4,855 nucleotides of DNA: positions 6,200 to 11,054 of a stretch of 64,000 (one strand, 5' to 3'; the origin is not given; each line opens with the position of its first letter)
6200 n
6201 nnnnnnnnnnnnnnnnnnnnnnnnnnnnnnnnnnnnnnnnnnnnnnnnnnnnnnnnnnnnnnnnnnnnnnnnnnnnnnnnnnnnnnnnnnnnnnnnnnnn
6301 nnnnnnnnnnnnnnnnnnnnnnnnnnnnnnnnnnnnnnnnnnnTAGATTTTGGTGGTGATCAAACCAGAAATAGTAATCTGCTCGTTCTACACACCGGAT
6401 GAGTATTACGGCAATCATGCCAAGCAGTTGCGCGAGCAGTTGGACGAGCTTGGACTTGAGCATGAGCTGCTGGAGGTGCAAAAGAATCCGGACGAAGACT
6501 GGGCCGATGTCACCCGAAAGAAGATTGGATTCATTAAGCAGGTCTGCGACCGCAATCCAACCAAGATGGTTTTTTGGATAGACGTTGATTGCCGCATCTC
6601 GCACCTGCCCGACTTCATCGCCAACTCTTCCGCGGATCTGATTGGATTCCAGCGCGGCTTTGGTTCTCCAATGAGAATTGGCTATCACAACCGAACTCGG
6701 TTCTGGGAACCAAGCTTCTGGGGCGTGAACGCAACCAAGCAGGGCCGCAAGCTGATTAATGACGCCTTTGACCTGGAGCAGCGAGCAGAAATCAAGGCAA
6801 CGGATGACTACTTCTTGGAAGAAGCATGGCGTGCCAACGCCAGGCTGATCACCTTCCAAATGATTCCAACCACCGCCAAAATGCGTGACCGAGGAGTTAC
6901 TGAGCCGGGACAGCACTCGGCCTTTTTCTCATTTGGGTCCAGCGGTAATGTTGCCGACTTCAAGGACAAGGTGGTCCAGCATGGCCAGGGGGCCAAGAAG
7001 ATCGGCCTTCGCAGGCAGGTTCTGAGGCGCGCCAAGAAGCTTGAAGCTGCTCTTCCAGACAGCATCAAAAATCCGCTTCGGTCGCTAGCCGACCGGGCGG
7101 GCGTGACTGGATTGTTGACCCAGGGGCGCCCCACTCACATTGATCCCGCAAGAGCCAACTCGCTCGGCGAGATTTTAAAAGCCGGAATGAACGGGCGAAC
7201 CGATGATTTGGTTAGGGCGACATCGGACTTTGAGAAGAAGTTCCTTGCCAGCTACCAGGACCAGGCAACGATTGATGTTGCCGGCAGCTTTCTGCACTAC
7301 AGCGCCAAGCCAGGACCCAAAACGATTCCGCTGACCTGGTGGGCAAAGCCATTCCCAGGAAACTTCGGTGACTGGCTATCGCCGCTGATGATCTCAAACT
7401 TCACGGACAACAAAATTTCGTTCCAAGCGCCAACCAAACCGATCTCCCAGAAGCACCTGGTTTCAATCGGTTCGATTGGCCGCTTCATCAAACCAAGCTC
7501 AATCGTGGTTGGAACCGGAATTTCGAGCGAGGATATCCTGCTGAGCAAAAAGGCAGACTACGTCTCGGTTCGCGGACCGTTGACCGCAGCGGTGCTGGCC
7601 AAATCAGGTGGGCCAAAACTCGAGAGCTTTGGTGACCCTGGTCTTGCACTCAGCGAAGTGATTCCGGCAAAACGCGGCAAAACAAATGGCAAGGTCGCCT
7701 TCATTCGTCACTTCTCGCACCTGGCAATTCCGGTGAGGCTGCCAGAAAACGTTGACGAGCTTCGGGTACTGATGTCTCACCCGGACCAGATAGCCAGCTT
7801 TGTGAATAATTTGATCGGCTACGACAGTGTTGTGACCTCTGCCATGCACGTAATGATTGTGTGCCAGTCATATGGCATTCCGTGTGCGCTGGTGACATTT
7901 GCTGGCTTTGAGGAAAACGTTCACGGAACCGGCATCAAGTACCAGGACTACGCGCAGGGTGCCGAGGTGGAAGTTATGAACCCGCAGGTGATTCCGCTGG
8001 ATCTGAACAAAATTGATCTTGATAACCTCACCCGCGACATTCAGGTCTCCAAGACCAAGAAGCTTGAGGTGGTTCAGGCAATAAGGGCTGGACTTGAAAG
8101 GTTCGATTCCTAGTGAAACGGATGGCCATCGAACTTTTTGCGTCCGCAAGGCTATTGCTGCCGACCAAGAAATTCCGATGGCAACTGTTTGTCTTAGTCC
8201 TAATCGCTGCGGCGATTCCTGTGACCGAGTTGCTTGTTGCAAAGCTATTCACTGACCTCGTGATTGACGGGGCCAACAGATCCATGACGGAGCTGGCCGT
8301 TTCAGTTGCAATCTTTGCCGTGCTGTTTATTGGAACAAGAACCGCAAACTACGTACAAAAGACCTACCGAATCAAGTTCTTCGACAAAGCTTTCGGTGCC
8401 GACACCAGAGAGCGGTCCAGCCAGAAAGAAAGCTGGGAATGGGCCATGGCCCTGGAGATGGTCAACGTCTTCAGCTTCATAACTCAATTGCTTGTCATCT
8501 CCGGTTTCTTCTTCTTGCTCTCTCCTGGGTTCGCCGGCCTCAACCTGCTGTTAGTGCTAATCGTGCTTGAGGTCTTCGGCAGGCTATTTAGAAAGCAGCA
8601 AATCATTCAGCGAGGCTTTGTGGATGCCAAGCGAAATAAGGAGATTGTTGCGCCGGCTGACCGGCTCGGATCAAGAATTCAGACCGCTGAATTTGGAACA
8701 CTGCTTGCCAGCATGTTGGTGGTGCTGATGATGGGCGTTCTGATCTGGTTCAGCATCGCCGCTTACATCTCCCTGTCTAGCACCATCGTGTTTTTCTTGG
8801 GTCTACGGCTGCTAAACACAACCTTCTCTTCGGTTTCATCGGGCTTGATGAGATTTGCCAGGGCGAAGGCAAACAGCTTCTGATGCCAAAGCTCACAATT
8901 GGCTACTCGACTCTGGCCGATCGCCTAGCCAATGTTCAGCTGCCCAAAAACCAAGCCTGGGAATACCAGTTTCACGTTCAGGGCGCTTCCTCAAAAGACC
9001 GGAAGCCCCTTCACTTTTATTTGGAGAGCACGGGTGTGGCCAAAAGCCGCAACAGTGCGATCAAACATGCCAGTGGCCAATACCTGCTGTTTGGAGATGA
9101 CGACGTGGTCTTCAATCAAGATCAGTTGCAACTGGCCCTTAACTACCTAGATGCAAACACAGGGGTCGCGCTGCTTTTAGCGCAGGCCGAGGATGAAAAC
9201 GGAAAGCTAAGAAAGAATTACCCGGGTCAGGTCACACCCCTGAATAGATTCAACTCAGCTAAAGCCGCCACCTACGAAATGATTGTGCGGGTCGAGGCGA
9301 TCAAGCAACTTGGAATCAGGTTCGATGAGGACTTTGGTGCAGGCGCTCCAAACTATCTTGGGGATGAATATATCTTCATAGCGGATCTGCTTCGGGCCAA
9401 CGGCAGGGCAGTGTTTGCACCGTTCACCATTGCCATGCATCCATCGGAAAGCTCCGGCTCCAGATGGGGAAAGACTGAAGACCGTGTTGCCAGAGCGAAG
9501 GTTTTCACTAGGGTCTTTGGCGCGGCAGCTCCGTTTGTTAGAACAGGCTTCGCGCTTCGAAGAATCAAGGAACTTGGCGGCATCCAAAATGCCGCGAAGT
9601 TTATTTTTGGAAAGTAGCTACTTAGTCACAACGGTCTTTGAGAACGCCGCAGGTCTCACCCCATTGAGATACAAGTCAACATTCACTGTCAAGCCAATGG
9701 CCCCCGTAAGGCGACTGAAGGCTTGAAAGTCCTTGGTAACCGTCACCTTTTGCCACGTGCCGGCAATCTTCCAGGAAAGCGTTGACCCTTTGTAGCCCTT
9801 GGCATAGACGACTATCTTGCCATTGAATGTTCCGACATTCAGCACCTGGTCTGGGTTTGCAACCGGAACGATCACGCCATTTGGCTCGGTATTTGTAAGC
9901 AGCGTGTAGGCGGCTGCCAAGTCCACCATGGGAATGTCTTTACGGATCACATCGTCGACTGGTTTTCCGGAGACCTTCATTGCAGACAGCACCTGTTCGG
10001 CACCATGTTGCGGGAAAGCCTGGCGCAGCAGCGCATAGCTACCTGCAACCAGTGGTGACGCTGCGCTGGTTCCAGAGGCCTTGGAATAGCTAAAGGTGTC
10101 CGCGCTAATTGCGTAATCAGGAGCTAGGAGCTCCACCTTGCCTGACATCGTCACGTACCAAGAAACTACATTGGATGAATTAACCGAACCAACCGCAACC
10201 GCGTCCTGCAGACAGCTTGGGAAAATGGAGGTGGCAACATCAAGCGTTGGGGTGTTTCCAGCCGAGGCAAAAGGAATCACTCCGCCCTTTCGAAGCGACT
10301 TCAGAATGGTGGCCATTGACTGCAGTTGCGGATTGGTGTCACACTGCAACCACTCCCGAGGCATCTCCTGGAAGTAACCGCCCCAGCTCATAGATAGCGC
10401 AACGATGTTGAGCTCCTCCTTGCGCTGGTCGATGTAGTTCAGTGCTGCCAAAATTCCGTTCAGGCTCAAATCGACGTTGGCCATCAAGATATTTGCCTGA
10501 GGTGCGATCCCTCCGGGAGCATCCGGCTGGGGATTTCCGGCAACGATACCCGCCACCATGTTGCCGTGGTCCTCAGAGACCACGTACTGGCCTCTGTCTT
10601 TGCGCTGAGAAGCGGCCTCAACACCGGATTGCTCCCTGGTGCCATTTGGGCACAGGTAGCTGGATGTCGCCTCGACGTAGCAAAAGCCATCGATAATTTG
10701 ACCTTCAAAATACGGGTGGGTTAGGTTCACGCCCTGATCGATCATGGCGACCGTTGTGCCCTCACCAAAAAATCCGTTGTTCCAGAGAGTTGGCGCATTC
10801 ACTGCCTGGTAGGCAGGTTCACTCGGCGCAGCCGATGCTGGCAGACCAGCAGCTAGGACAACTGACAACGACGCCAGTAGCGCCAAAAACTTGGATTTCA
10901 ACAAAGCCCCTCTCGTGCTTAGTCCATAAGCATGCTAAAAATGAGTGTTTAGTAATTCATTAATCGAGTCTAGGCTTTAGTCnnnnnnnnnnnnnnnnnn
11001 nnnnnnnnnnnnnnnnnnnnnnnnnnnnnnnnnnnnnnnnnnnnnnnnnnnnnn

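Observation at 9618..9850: Shared ~65-aa C-terminal domain on three secreted/surface proteins: candidate new cell-wall anchor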

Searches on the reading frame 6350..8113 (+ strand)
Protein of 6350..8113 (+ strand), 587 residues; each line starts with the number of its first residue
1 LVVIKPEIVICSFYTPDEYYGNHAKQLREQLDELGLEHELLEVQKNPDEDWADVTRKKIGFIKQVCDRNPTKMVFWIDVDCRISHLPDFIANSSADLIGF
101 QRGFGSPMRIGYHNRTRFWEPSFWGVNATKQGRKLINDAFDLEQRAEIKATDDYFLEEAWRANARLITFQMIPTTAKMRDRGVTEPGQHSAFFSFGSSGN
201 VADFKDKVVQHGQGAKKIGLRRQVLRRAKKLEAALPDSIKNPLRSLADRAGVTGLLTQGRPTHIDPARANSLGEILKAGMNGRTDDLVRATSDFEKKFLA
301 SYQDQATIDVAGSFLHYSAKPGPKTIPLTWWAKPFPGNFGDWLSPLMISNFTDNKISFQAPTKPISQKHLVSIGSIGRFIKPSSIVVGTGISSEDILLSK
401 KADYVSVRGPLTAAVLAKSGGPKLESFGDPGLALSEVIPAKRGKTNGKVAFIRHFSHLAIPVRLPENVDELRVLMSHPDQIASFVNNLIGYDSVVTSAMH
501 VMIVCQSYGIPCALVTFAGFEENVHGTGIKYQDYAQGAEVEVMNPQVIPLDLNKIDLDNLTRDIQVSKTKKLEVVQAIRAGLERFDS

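Call 24: search_protein_families(library=pfam, proteins=[window:6350-8113:+], max_evalue=0.001)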
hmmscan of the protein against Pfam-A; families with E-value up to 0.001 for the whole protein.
window:6350-8113:+ (587 aa): 1 family
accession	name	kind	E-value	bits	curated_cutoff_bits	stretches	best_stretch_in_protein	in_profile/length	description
PF04230.19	PS_pyruv_trans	-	1.2e-09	38.9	25.3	1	377-515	90-276/280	Polysaccharide pyruvyl transferase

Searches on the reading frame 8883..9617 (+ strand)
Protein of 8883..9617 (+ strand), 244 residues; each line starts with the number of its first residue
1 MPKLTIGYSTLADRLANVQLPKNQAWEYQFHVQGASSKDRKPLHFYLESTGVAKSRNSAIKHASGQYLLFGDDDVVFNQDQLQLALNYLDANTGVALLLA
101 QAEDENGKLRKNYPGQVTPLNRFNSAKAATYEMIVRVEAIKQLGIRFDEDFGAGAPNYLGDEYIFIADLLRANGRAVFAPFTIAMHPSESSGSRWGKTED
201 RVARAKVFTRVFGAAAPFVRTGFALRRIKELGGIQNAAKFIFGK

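Call 24: search_protein_families(library=pfam, proteins=[window:8883-9617:+], max_evalue=0.001)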
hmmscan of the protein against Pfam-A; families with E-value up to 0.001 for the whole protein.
window:8883-9617:+ (244 aa): 1 family
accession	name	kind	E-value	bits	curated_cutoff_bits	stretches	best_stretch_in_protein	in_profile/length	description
PF00535.33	Glycos_transf_2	-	3.1e-09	37.4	23.3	1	46-113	59-129/168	Glycosyl transferase family 2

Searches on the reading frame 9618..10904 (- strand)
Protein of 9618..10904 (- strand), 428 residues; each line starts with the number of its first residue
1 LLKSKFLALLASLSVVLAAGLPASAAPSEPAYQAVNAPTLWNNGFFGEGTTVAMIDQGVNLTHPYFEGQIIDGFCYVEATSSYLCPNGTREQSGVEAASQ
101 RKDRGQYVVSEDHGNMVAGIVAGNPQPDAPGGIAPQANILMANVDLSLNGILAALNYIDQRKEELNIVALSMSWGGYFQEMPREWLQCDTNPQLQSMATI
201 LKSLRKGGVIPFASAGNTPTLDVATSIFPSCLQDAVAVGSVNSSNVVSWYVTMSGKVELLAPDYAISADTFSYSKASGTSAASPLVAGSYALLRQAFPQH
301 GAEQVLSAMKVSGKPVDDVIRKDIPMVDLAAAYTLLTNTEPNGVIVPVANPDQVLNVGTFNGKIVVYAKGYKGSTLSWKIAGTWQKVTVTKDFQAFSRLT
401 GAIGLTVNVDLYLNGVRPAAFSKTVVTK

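Call 4: search_protein_families(library=pfam, proteins=[window:9618-10904:-], max_evalue=1)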
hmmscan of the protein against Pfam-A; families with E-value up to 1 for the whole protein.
window:9618-10904:- (428 aa): 1 family
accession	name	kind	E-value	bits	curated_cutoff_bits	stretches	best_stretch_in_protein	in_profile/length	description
PF00082.27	Peptidase_S8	-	3.3e-29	102.5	21.8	1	47-306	1-266/288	Subtilase family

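Call 5: search_protein_families(library=ncbifam, proteins=[window:9618-10904:-], max_evalue=1)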
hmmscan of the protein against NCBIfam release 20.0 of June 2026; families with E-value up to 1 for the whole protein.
window:9618-10904:- (428 aa): 4 families
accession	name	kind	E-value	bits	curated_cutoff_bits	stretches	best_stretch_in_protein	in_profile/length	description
TIGR03921.1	T7SS_mycosin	equivalog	1.2e-23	83.8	278.75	1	38-313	4-263/353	type VII secretion-associated serine protease mycosin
NF040553.1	SGO_0316_fam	subfamily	2.6e-05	22.1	1400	2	35-67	273-305/1486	SGO_0316/SGO_0317 family LPXTG-anchored serine peptidase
NF040809.1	germ_prot_CspBA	exception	0.061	10.9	1250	0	225-295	967-1046/1099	bifunctional germination protease/germinant receptor pseudoprotease CspBA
NF033595.1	denti_PrtP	equivalog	0.077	11.6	300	1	206-292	364-455/606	dentilisin complex serine proteinase subunit PrtP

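Call 56: search_solved_structures(query=window:9618-10904:-, max_evalue=0.00001)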
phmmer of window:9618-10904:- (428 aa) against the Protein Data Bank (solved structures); distinct sequences matched with E-value up to 0.00001: 80 (the best 60 are shown).
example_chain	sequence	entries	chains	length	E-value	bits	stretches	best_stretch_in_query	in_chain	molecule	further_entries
7y6m_C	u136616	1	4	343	1.5e-19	73.4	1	28-299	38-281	Intracellular serine protease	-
6f9m_A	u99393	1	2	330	5.5e-13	51.8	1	28-298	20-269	Serine protease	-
9zio_S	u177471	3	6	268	2.4e-12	49.7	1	201-318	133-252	SUBTILISIN BPN'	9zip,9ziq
1ak9_A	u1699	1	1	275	1.1e-11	47.5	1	199-313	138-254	SUBTILISIN 8321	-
1aqn_A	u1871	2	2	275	1.2e-11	47.3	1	199-313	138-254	SUBTILISIN 8324 | SUBTILISIN BPN'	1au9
1gnv_A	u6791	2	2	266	1.5e-11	47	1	202-314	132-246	SUBTILISIN BPN'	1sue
1s01_A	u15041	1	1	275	1.5e-11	47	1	198-313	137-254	Subtilisin BPN'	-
1a2q_A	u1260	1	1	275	1.6e-11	47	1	199-313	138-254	SUBTILISIN BPN'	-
1dui_A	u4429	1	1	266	2e-11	46.6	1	202-310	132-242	PROTEIN (SUBTILISIN BPN')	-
1sbi_A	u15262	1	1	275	2.2e-11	46.5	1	198-313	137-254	SUBTILISIN 8397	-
6u9l_S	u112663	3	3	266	2.3e-11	46.4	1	201-318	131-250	SUBTILISIN BPN'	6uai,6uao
1sbh_A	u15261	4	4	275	3e-11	46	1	198-310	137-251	SUBTILISIN 8397+1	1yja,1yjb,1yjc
7xr8_A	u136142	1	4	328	4.4e-11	45.5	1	33-297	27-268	Major intracellular serine protease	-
1gns_A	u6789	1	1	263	5e-11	45.3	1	202-314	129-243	SUBTILISIN BPN'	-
1sua_A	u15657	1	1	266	5.1e-11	45.3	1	202-314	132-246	SUBTILISIN BPN'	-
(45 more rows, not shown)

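Call 76: predict_structure(alignment_id=A5)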
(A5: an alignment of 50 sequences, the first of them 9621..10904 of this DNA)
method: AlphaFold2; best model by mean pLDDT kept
length: 428 residues; sequences in the alignment: 50
mean_pLDDT: 85.1   pTM: 0.76
mean pLDDT of the five models: 85.1, 83.7, 82.3, 81.4, 77.1
residues with pLDDT >= 90: 212; 70-90: 152; 50-70: 54; < 50: 10
segments of 3 or more residues with pLDDT < 50: 218-224
pLDDT, mean of each block of 10 residues (from residue 1): 78 70 64 96 97 95 93 95 94 96 89 93 91 97 89 96 98 65 63 88 97 66 54 87 82 72 93 88 96 98 96 85 90 95 72 79 85 81 82 85 80 71 77
secondary structure, 60 per line:
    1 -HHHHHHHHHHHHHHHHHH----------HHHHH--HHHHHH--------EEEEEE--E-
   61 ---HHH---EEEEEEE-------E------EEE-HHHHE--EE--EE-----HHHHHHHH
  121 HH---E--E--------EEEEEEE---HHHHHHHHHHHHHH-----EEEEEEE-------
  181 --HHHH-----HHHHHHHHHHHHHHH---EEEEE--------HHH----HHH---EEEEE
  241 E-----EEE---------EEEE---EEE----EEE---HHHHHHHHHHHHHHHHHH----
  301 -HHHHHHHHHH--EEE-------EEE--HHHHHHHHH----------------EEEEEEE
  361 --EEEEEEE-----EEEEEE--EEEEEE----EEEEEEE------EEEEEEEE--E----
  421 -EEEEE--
elements in order: H2-19 H30-34 H37-42 E51-56 E70-76 E91-93 H95-98 H113-122 E138-144 H148-161 E167-173 H183-186 H192-206 E210-214 E236-241 E247-249 E259-262 E266-268 E273-275 H279-296 H302-311 E314-316 E324-326 H329-337 E354-360 E363-369 E375-380 E383-388 E393-399 E406-413 E422-426
